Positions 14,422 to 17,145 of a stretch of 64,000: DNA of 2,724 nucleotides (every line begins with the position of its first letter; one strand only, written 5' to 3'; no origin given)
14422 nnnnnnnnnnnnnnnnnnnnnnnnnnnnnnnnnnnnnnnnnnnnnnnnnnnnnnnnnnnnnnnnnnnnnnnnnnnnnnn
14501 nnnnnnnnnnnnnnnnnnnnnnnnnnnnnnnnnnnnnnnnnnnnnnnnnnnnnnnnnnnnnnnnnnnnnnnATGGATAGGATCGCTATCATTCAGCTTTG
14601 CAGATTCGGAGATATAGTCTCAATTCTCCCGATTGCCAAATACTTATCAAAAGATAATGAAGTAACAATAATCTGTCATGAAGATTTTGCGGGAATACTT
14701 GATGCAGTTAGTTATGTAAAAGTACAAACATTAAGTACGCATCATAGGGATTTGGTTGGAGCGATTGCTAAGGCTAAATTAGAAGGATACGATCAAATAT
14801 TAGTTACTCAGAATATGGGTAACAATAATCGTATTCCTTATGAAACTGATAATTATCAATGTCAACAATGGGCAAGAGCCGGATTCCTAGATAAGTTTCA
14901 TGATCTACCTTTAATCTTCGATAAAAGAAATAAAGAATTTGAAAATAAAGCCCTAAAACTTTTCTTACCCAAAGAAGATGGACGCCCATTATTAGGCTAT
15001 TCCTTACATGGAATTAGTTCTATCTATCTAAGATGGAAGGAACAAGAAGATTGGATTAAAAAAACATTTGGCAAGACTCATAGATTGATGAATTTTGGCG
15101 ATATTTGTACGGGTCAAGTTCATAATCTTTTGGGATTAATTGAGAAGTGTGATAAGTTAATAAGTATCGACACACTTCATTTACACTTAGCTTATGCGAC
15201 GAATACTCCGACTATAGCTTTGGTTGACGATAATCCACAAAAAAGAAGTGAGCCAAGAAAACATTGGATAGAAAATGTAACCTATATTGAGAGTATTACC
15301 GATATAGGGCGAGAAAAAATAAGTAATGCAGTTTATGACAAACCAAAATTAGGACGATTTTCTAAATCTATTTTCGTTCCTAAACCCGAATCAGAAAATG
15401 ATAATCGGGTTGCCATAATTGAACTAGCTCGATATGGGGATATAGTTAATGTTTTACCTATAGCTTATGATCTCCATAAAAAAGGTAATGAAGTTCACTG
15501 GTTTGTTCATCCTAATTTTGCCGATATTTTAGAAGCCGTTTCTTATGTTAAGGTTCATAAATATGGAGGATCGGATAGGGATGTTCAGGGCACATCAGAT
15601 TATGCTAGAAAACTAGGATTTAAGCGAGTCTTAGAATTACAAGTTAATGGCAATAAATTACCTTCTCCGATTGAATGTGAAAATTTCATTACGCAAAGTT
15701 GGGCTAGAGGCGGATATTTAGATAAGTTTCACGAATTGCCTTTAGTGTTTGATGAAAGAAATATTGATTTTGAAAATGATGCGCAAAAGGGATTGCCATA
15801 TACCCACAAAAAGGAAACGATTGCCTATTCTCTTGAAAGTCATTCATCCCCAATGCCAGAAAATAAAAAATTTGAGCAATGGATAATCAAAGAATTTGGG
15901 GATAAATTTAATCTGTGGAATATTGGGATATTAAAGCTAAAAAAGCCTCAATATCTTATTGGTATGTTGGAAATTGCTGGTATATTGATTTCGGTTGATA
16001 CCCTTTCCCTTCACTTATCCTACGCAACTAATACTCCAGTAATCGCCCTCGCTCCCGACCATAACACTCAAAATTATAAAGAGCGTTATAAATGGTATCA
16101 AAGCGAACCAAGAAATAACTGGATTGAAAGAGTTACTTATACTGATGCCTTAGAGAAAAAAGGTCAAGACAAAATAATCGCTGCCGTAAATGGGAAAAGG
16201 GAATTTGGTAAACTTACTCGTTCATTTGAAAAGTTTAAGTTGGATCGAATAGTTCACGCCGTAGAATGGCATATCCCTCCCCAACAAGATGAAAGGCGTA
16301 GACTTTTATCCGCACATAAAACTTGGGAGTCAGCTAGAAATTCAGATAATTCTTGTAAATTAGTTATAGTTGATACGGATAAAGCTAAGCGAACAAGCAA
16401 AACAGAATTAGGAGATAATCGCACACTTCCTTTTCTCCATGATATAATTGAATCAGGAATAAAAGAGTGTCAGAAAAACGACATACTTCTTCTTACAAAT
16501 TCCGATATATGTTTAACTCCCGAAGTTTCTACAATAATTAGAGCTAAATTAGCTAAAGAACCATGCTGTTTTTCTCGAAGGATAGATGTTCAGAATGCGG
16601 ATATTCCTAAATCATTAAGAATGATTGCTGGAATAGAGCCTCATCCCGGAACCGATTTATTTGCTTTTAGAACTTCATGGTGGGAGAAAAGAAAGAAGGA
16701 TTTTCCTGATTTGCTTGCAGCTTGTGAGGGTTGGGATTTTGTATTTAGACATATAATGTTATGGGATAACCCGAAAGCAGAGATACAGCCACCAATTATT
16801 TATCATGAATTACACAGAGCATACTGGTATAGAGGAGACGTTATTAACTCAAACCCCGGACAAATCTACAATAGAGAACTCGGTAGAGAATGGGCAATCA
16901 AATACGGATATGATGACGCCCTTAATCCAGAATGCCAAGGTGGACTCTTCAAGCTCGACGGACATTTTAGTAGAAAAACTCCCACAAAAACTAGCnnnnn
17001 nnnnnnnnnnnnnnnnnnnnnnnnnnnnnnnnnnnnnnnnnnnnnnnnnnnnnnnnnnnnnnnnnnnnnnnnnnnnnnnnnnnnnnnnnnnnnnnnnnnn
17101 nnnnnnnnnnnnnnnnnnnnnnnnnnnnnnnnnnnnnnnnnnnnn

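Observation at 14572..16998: Single 808-aa polypeptide with duplicated GT9 domains followed by a third transferase domain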

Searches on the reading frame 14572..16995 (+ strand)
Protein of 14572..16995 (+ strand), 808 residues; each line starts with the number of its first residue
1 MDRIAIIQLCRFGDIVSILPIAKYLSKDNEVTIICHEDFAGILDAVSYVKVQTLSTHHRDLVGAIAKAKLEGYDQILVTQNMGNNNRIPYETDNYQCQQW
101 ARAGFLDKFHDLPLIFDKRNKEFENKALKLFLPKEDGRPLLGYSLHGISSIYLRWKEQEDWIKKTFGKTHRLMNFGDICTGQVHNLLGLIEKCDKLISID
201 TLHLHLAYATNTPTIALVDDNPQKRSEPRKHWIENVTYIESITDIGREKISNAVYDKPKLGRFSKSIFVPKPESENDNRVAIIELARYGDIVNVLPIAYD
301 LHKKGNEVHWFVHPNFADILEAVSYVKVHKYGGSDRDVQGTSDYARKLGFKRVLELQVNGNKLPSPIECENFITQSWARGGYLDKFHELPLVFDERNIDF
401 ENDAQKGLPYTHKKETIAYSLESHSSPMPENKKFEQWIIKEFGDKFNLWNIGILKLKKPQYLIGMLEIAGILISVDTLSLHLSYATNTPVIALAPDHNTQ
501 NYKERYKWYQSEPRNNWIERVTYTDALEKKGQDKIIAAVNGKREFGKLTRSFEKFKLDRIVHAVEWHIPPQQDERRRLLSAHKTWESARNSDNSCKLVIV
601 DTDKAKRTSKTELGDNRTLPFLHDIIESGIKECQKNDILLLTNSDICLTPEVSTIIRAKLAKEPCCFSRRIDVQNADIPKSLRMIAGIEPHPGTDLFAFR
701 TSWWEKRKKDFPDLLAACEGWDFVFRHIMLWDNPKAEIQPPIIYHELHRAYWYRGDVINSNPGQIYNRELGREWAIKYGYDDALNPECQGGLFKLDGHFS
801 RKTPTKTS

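Call 3: search_protein_families(library=pfam, proteins=[window:14572-16995:+], max_evalue=1)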
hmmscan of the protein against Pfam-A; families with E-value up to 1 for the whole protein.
window:14572-16995:+ (808 aa): 1 family
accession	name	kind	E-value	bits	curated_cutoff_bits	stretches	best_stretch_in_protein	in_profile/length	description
PF01075.23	Glyco_transf_9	-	2.5e-07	30.7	22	2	184-236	175-227/247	Glycosyltransferase family 9 (heptosyltransferase)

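Call 4: search_protein_families(library=ncbifam, proteins=[window:14572-16995:+], max_evalue=1)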
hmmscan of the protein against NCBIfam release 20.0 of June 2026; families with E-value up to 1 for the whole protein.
window:14572-16995:+ (808 aa): 4 families
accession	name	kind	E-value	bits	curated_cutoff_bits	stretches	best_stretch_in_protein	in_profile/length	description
TIGR02193.1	heptsyl_trn_I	equivalog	7.9e-14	51.6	185.3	3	279-327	1-51/320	lipopolysaccharide heptosyltransferase I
TIGR02201.1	heptsyl_trn_III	equivalog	8.5e-05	21.7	170.2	1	184-221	252-289/344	putative lipopolysaccharide heptosyltransferase III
NF007742.0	PRK10422.1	equivalog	0.00099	18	467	1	184-220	254-290/352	lipopolysaccharide core heptosyltransferase RfaQ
TIGR01426.2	MGT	subfamily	0.13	11.3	260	1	284-335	2-52/393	macrolide family glycosyltransferase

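Call 5: search_protein_families(library=phrogs, proteins=[window:14572-16995:+], max_evalue=0.01)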
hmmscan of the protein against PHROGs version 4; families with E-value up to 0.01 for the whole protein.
window:14572-16995:+ (808 aa): 0 families

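Call 8: search_solved_structures(query=window:14572-16995:+, max_evalue=10, show_alignments=2)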
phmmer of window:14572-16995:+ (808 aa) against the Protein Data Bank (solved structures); distinct sequences matched with E-value up to 10: 3.
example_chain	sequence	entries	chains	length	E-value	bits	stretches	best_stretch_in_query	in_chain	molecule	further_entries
5du2_A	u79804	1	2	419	0.021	16.3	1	276-333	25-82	EspG2 glycosyltransferase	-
3jcm_f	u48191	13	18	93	0.38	12.2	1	525-583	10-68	U6 snRNA-associated Sm-like protein LSm5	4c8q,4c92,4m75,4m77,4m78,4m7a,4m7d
5vsu_E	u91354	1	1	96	0.39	12.1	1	525-582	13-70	U6 snRNA-associated Sm-like protein LSm5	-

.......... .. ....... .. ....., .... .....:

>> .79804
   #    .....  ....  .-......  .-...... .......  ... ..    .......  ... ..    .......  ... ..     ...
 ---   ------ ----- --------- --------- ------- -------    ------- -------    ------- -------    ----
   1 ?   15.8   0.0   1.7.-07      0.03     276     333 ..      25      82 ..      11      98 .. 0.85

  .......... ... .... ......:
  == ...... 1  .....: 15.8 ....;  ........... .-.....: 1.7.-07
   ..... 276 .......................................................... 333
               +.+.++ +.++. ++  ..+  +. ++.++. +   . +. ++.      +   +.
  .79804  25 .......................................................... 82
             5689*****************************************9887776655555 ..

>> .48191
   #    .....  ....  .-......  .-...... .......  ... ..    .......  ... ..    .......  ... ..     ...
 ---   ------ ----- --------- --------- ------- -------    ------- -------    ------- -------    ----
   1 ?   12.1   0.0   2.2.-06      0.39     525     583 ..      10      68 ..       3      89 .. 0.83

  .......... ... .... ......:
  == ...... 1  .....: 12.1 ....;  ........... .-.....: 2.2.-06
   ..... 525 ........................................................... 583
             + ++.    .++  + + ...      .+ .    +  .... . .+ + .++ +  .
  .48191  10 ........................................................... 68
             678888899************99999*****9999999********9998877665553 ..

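Call 9: search_dna_similar(query=window:14572-16995:+, collection=phages, mode=protein, max_rows=30)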
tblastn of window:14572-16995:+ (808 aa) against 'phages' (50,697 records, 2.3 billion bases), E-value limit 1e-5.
No match.

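Call 10: find_homologous_proteins(query=window:14572-16995:+)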
Query window:14572-16995:+ (808 aa): 37 proteins with E <= 0.001 among 8000 candidates.
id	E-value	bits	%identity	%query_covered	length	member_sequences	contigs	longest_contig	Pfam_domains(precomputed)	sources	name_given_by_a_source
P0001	0.0e+0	1909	100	100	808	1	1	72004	PF01075.24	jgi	-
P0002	0.0e+0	1632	86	100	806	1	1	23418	PF01075.24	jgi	-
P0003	9.8e-179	615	52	65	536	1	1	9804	-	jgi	jgi:hypothetical protein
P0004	1.5e-175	604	52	65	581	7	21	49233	-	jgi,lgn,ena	jgi:hypothetical protein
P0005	3.5e-144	500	40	63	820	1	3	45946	PF01075.24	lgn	-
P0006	1.9e-143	498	44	65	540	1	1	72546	-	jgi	jgi:hypothetical protein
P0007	1.4e-141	492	40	65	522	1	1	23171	-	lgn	-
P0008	2.0e-126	442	34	99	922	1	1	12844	-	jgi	-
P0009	1.0e-124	436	36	64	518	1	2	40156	-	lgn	-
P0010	5.1e-120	420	37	64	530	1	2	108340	-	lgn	-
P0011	1.5e-115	406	39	69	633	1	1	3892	-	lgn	-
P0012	5.8e-110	387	39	64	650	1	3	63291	-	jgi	jgi:hypothetical protein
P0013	2.9e-108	381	40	63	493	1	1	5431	-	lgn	-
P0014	1.2e-107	379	35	67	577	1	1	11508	-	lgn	-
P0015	1.1e-102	363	38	65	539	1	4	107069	-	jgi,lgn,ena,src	-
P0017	2.2e-98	349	35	65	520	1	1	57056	-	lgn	-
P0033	2.0e-31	127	25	70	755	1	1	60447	PF00535.33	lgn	-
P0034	2.8e-27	114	25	63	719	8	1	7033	PF01075.24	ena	-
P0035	1.3e-25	108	28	43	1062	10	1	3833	PF13632.13,PF13506.14,PF13641.13,PF00535.33,PF01075.24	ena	-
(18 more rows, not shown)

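Call 16: find_encoding_contigs(protein=P0004, flank=8000, max_places=3)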
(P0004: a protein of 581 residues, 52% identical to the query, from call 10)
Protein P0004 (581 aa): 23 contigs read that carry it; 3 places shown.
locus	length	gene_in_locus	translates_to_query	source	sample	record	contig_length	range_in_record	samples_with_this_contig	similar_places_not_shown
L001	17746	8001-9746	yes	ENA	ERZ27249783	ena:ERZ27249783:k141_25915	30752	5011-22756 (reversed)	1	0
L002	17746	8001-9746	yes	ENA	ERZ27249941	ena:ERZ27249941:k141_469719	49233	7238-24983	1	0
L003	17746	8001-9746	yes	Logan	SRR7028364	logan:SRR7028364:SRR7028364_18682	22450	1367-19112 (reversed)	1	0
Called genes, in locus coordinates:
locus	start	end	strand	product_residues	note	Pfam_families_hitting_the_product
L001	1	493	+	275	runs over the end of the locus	PF04233:Phage_Mu_F (weak)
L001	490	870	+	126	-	-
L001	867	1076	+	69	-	-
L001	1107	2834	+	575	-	-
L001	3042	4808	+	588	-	-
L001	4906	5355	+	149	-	-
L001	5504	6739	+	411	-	PF10124:Mu-like_gpT (weak)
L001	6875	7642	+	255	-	PF07030:Phage_Mu_Gp36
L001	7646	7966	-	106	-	-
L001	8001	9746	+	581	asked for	-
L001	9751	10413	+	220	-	PF05050:Methyltransf_21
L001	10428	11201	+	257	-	-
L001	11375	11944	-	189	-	-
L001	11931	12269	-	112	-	-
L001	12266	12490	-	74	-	-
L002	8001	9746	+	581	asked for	-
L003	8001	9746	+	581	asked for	-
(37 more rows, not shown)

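Call 26: find_encoding_contigs(protein=P0010, flank=8000, max_places=1)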
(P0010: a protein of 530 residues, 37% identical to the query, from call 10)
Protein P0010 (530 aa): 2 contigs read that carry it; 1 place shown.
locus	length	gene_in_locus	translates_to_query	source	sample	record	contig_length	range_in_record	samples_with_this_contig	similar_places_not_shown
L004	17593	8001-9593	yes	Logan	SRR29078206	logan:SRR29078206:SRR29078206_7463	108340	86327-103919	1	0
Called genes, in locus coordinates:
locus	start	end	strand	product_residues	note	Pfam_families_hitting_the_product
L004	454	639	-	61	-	-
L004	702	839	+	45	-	-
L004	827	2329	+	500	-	-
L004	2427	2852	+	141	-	-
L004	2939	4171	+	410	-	PF10124:Mu-like_gpT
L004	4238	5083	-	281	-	-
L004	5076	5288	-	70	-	-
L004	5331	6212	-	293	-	-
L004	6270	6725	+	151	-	PF07030:Phage_Mu_Gp36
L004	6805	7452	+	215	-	-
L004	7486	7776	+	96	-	-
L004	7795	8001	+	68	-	-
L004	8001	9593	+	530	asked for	-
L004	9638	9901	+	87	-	-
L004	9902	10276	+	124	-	-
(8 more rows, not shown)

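Call 33: predict_structure(alignment_id=A1)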
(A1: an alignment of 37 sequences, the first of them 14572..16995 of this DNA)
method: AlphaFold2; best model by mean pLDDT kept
length: 808 residues; sequences in the alignment: 37
mean_pLDDT: 90.0   pTM: 0.54
mean pLDDT of the five models: 90.0, 89.0, 88.3, 88.2, 88.1
residues with pLDDT >= 90: 549; 70-90: 220; 50-70: 23; < 50: 16
segments of 3 or more residues with pLDDT < 50: 265-275, 805-808
pLDDT, mean of each block of 10 residues (from residue 1): 92 91 97 94 93 84 91 94 56 82 89 92 94 96 85 91 97 90 90 96 93 94 84 92 92 87 48 59 95 98 97 96 97 85 84 91 76 91 90 96 85 90 89 97 95 92 95 96 97 90 81 95 96 97 90 79 93 94 91 87 93 94 97 93 95 88 94 94 89 96 97 95 96 95 95 89 96 94 81 87 51
secondary structure, 60 per line:
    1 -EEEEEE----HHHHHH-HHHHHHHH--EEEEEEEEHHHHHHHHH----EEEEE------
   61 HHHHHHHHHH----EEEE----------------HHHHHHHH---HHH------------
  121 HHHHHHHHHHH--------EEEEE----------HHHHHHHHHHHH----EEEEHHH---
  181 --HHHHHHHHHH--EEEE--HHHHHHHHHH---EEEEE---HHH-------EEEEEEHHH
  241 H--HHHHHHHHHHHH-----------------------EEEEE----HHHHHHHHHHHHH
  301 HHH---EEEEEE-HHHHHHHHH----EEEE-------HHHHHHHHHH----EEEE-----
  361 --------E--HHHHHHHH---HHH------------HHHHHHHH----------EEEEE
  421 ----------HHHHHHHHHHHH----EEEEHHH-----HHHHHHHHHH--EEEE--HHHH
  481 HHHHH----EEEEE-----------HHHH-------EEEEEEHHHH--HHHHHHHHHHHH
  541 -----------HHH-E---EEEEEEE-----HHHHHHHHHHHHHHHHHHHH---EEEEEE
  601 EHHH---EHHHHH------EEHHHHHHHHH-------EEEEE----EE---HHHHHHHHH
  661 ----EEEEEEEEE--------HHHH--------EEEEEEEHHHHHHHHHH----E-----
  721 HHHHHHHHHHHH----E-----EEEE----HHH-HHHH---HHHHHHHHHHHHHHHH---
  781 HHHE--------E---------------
elements in order (helices of 4 or more, strands of 3 or more residues): E2-7 H12-17 H19-26 E29-36 H37-45 E50-54 H61-70 E75-78 H95-102 H121-131 E140-144 H155-166 E171-174 H183-192 E195-198 H201-210 E214-218 E232-237 H238-241 H244-255 E279-283 H288-303 E307-312 H314-322 E327-330 H338-347 E352-355 H372-379 H398-405 E416-420 H431-442 E447-450 H459-468 E471-474 H477-485 E490-494 H506-509 E517-522 H523-526 H529-540 E560-566 H572-591 E595-601 H609-613 H622-630 E638-642 H652-660 E665-673 H682-685 E694-700 H701-710 H721-732 E743-746 H755-758 H762-777

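Call 35: fold_search(model_id=the predicted structure, library=pdb)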
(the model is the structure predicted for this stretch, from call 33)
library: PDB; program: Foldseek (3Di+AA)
matches with E <= 10: 1451; with E <= 0.001: 70
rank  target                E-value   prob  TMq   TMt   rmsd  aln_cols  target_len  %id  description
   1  3tov_A                8.9e-09  1.00  0.24  0.51   6.4       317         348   14  The crystal structure of the glycosyl transferase family 9 from Veillonella parvula DSM 2008 (released 2011-09-21)
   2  3tov_B                2.0e-07  1.00  0.22  0.45   9.4       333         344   13  The crystal structure of the glycosyl transferase family 9 from Veillonella parvula DSM 2008 (released 2011-09-21)
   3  4rap_A                9.4e-07  1.00  0.20  0.40   5.7       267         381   13  Crystal structure of bacterial iron-containing dodecameric glycosyltransferase TibC from enterotoxigenic E.coli H10407 (released 2014-10-29)
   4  2gt1_A                1.2e-06  1.00  0.22  0.47   8.1       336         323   14  E. coli heptosyltransferase WaaC. (released 2007-05-01)
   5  4rap_L                1.3e-06  1.00  0.20  0.41   5.9       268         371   13  Crystal structure of bacterial iron-containing dodecameric glycosyltransferase TibC from enterotoxigenic E.coli H10407 (released 2014-10-29)
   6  4rap_J                1.5e-06  1.00  0.20  0.39   6.6       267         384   13  Crystal structure of bacterial iron-containing dodecameric glycosyltransferase TibC from enterotoxigenic E.coli H10407 (released 2014-10-29)
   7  4rap_D                2.1e-06  1.00  0.20  0.39   6.4       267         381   13  Crystal structure of bacterial iron-containing dodecameric glycosyltransferase TibC from enterotoxigenic E.coli H10407 (released 2014-10-29)
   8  1psw                  2.1e-06  1.00  0.23  0.48   6.6       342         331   13  Structure of E. coli ADP-heptose lps heptosyltransferase II (released 2003-07-08)
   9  4rap_G                2.2e-06  1.00  0.20  0.38   6.0       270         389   13  Crystal structure of bacterial iron-containing dodecameric glycosyltransferase TibC from enterotoxigenic E.coli H10407 (released 2014-10-29)
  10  4rap_H                3.3e-06  1.00  0.20  0.39   5.9       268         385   13  Crystal structure of bacterial iron-containing dodecameric glycosyltransferase TibC from enterotoxigenic E.coli H10407 (released 2014-10-29)
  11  6dfe_B                3.3e-06  1.00  0.22  0.46   7.3       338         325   11  The structure of a ternary complex of E. coli WaaC (released 2018-09-05)
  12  4rap_B                3.7e-06  1.00  0.20  0.39   6.3       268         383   13  Crystal structure of bacterial iron-containing dodecameric glycosyltransferase TibC from enterotoxigenic E.coli H10407 (released 2014-10-29)
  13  4rap_C                3.9e-06  1.00  0.20  0.38   6.5       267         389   13  Crystal structure of bacterial iron-containing dodecameric glycosyltransferase TibC from enterotoxigenic E.coli H10407 (released 2014-10-29)
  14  2h1h_B                4.1e-06  1.00  0.22  0.49   7.8       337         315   14  E. coli heptosyltransferase WaaC with ADP-2-deoxy-2-fluoro heptose (released 2007-05-22)
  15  4rap_E                4.3e-06  1.00  0.20  0.39   6.1       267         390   13  Crystal structure of bacterial iron-containing dodecameric glycosyltransferase TibC from enterotoxigenic E.coli H10407 (released 2014-10-29)
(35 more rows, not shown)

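Call 37: find_encoding_contigs(protein=P0001, flank=10000, max_places=2)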
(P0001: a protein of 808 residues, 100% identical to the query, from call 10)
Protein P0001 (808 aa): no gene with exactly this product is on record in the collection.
